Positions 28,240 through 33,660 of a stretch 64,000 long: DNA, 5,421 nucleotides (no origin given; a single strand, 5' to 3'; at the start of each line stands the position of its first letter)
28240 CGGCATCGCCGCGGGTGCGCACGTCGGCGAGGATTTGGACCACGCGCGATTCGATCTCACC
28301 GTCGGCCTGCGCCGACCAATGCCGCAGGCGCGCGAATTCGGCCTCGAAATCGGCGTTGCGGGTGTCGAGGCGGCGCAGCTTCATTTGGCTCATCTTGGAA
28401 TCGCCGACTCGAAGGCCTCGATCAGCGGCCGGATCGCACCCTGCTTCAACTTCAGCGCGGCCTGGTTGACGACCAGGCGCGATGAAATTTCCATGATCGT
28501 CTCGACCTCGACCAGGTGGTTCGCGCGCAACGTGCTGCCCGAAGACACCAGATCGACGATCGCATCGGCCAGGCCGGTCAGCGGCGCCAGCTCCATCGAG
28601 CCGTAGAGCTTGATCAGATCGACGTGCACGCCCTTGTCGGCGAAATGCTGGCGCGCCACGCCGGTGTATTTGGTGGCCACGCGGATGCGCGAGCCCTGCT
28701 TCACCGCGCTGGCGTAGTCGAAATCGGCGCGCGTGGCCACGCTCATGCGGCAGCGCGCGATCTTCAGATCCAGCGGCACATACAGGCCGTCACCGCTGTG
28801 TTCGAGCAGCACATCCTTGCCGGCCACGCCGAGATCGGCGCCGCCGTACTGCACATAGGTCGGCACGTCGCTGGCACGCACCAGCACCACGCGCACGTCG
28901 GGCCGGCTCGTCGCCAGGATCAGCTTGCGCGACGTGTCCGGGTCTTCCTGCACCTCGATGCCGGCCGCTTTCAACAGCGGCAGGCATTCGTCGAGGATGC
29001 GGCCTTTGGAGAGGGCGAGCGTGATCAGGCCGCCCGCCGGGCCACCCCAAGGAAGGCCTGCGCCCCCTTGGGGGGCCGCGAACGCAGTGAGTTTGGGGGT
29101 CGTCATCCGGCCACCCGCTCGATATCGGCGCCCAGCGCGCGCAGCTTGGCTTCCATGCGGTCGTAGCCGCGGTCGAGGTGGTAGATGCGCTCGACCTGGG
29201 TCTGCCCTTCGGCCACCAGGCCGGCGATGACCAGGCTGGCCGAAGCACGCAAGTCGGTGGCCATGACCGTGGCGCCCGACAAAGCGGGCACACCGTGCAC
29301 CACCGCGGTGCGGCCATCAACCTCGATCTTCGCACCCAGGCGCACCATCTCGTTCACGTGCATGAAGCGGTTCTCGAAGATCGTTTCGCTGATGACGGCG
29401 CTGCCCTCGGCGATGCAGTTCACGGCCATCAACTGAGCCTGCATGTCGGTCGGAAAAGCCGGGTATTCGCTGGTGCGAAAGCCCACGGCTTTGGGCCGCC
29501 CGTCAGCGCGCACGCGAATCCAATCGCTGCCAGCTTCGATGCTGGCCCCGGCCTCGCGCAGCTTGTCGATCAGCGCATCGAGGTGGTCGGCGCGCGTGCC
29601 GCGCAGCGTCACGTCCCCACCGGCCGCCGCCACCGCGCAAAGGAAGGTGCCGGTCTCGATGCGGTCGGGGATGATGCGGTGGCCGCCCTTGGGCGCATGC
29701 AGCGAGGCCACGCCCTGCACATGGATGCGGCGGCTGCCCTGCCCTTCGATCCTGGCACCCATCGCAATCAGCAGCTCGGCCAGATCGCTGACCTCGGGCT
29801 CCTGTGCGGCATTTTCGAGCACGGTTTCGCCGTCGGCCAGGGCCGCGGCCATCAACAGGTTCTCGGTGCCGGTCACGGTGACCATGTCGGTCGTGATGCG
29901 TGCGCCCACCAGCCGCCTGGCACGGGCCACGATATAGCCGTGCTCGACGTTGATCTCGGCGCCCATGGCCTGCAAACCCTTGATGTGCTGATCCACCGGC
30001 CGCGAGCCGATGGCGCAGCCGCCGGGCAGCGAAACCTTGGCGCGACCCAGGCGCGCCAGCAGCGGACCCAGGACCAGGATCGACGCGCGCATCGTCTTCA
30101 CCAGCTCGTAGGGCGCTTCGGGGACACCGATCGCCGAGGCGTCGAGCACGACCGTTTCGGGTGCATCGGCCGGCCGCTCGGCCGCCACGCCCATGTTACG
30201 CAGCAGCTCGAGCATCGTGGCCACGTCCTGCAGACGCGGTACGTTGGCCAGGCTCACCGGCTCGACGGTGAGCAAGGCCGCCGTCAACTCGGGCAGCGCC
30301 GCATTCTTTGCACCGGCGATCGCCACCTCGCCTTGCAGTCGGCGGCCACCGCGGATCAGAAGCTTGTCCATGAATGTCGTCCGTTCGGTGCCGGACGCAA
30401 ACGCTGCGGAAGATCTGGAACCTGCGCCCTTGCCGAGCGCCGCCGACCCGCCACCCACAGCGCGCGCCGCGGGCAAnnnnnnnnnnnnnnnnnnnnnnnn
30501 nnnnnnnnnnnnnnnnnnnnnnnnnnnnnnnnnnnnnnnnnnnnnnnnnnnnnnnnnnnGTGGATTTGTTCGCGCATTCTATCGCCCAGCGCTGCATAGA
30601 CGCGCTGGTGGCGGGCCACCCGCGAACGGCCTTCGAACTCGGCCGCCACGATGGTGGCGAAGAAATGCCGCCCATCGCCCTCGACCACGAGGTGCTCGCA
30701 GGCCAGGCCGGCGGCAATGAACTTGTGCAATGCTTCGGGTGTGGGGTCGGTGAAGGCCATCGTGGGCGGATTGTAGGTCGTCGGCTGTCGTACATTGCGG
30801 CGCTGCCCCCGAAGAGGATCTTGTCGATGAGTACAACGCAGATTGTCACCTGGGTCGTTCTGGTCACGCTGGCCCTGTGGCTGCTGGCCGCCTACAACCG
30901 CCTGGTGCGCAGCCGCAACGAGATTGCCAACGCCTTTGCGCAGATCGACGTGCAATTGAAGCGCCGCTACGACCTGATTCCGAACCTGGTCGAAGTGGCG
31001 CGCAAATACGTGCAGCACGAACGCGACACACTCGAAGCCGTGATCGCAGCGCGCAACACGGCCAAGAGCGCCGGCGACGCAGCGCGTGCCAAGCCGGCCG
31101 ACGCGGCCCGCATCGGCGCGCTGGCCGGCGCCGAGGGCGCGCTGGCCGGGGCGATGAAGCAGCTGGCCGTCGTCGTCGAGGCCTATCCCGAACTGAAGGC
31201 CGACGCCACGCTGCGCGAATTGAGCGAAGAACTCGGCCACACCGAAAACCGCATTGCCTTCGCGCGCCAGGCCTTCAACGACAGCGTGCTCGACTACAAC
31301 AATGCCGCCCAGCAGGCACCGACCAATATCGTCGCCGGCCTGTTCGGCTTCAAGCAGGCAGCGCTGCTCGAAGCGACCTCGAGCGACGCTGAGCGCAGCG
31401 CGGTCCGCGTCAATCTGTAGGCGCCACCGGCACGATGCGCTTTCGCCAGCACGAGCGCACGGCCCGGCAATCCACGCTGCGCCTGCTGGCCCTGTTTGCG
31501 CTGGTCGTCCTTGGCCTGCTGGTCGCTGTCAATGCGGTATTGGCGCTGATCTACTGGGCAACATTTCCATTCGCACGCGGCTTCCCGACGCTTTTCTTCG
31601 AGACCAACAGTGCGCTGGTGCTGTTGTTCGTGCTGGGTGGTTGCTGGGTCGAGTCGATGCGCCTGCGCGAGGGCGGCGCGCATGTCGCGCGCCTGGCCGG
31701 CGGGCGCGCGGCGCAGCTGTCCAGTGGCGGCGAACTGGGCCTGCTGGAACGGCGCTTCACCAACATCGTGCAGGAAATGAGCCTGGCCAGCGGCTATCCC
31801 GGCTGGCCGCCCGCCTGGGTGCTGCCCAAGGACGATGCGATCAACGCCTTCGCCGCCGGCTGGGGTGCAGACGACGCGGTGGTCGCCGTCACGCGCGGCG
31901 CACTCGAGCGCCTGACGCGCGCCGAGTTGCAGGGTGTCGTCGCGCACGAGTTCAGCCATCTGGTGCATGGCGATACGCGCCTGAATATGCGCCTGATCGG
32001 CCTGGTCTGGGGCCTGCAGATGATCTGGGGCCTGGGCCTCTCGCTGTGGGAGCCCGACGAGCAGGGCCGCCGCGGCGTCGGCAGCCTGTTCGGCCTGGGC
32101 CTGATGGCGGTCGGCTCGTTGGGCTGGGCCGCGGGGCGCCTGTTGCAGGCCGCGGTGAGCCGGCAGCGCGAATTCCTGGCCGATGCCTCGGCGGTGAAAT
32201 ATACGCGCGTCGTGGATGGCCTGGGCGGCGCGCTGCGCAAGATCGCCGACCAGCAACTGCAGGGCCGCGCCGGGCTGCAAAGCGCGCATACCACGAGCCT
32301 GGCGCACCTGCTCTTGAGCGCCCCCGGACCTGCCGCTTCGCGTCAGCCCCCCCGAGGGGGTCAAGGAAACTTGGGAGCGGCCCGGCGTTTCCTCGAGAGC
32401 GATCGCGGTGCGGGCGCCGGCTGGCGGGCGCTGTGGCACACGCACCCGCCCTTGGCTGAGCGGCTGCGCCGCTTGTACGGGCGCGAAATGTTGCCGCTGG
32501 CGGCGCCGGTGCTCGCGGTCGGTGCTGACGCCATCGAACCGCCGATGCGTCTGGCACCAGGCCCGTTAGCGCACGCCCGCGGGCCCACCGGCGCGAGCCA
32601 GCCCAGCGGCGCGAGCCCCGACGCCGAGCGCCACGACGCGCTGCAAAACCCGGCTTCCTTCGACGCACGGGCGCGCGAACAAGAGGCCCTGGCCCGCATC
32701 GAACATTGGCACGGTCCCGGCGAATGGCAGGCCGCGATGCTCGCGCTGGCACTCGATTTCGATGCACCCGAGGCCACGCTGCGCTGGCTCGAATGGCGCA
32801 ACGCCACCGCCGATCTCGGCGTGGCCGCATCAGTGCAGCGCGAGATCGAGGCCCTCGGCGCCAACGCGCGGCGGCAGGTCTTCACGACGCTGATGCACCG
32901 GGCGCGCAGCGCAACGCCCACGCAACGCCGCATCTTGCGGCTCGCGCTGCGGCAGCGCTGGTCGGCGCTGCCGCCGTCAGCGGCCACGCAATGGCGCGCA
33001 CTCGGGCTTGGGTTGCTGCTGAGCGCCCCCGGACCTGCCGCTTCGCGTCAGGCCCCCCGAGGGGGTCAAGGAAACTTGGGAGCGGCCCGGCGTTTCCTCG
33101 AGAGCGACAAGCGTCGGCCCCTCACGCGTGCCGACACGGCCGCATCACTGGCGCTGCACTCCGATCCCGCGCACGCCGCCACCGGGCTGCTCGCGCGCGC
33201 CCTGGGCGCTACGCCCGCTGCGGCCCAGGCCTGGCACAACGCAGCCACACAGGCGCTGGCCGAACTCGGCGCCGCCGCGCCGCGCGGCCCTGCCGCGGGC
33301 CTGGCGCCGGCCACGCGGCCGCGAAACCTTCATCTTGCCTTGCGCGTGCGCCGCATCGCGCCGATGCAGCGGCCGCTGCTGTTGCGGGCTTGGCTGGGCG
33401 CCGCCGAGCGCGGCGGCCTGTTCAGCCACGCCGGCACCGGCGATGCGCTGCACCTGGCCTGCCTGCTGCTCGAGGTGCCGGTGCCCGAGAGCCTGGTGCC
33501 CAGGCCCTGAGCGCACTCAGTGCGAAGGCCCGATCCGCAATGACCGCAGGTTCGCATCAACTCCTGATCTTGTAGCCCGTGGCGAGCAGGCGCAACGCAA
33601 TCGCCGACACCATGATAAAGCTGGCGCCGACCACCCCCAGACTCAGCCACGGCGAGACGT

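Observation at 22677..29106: The element's conserved 5' TGA repeatedly serves as, or abuts, a stop codon, and with a preceding A supplies a start codon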

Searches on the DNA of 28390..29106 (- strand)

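Call 36: search_with_rna_model(model_id=R1, sources=[L101, L102, L103, L104, L105, L106, L107, L108, L109, L110, L111, L112, L113, L114, L115, L116, L117, L118, L119, L120, L121, L122, L123, L124, window], max_evalue=0.001, make_alignment=true)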
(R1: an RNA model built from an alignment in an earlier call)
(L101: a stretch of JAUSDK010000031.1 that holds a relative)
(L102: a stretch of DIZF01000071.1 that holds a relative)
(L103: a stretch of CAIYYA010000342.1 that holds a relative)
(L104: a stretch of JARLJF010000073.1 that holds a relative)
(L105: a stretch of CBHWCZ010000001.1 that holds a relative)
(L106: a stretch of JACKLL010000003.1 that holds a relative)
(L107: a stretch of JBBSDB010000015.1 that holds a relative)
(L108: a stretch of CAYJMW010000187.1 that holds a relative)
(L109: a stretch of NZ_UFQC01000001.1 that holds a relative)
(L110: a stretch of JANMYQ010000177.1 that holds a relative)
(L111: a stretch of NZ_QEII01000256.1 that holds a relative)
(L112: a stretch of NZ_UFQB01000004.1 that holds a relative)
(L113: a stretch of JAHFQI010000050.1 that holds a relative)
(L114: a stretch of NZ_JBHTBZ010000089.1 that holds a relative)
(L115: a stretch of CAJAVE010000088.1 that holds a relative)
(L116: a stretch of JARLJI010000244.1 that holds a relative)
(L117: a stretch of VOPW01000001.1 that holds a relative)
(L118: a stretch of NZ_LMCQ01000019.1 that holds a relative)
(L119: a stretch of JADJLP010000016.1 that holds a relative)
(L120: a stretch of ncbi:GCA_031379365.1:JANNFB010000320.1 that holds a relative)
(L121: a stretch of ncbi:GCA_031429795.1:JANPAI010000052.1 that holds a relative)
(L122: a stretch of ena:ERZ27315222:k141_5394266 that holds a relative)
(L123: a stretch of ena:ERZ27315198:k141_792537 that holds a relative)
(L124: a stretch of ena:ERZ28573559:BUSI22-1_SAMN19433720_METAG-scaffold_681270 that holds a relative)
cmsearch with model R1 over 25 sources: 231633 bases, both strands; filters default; matches with E-value up to 0.001: 33.
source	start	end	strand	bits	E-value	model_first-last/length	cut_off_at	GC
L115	7541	7628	+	99.2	2.6e-17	1-88/88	no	0.73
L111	4210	4296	+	96.9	7.4e-17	1-88/88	no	0.72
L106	2831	2918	-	94.4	2.4e-16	1-88/88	no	0.76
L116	3440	3525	+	86.8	7.1e-15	1-88/88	no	0.66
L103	1009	1096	-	84.9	1.7e-14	1-88/88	no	0.76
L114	4170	4255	-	84.8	1.8e-14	1-88/88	no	0.72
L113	4063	4144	+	76.4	7.9e-13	1-88/88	no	0.76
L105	6277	6363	+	76.1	9e-13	1-88/88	no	0.78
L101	5449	5535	+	72.5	4.6e-12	1-88/88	no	0.72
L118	2886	2972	+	72.3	5.1e-12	1-88/88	no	0.82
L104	1462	1543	-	71.4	7.6e-12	1-88/88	no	0.7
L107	5170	5255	+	69.5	1.8e-11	1-88/88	no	0.81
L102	5212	5282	-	69.4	1.9e-11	1-88/88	no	0.8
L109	5606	5692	+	66.2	8e-11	1-88/88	no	0.82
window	5733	5812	+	65.8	9.6e-11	1-88/88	no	0.69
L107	7508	7596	-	63.9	2.3e-10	1-88/88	no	0.76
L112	1825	1913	+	62.2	4.9e-10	1-88/88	no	0.82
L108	228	315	-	61.5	6.7e-10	1-88/88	no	0.81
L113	4145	4233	+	61.3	7.4e-10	1-88/88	no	0.69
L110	5373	5455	-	61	8.4e-10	1-88/88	no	0.75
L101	5239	5313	+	53.5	2.4e-08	1-88/88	no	0.8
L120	10229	10310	+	50.5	9.6e-08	1-88/88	no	0.72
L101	5344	5418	+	49.5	1.5e-07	1-88/88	no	0.73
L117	1923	1997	-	46.8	5.1e-07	1-88/88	no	0.76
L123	647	754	+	37.7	3.1e-05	1-88/88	no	0.79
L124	94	201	+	37.5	3.3e-05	1-88/88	no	0.8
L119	5921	5994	-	33.5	0.0002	1-88/88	no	0.84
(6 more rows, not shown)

Alignment A4: 33 matches aligned to the model, 145 columns, each read 5' to 3' on its own strand. Consensus structure (alignment columns), stored with it:
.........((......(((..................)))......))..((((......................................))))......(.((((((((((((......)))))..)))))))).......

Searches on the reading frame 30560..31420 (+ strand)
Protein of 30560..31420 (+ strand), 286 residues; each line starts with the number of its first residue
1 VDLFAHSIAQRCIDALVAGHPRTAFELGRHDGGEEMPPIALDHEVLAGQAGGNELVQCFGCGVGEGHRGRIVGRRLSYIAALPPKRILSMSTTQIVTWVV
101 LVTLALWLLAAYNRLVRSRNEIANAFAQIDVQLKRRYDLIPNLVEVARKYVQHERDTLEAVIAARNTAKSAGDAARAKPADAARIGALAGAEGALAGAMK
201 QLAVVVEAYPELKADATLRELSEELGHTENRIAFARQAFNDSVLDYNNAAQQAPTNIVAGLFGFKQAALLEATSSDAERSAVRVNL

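Call 80: search_protein_families(library=pfam, proteins=[window:30560-31420:+])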
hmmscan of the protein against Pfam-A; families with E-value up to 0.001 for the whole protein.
window:30560-31420:+ (286 aa): 1 family
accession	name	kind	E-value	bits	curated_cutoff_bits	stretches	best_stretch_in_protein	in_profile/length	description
PF04011.17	LemA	-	1.2e-49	168.5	26.2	1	125-285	1-148/149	LemA family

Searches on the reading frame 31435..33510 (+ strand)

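Call 10: search_protein_families(library=pfam, proteins=[window:31435-33510:+])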
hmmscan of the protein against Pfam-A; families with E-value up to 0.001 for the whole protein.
window:31435-33510:+ (691 aa): 1 family
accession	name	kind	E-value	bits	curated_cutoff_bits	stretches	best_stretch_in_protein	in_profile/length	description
PF01435.24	Peptidase_M48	-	1.9e-25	90.2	20.3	1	106-350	5-185/186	Peptidase family M48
